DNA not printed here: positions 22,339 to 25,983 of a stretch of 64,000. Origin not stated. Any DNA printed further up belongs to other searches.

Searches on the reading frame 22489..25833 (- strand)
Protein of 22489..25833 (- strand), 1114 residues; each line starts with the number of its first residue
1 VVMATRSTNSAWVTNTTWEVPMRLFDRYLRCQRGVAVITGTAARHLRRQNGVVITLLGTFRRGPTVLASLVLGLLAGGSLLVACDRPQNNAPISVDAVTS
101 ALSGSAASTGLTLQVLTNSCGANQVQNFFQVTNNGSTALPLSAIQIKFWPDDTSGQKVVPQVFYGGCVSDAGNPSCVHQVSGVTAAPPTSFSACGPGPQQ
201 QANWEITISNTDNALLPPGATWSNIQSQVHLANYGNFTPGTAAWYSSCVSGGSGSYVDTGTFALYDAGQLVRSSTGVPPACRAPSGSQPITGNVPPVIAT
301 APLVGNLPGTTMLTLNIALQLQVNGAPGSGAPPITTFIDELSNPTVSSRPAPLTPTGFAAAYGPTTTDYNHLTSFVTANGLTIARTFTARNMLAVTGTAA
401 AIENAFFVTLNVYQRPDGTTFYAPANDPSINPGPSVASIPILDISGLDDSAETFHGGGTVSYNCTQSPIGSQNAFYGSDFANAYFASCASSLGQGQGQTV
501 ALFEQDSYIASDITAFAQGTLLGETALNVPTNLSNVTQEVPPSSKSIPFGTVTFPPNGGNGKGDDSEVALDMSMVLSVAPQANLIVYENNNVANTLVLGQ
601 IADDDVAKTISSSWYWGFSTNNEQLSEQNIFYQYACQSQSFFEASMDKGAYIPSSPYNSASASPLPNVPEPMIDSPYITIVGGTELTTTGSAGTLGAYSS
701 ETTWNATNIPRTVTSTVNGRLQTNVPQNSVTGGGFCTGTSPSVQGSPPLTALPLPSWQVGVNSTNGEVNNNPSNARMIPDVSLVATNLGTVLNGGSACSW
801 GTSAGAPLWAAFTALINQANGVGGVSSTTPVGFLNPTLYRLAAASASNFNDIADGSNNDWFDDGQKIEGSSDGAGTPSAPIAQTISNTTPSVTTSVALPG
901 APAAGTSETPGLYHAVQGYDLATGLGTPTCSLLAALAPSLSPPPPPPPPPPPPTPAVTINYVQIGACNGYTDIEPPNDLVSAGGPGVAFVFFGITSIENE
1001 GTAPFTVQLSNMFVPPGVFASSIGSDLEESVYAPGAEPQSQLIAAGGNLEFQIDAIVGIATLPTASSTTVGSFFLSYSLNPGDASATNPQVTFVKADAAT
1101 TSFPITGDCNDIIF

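Call 56: search_protein_families(library=pfam, proteins=[window:22489-25833:-])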
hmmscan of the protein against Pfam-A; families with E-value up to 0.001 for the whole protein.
window:22489-25833:- (1114 aa): 1 family
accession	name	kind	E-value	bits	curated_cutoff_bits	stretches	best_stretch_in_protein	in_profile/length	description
PF09286.16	Pro-kuma_activ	-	5e-12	46.7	23.5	1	306-430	8-126/143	Pro-kumamolisin, activation domain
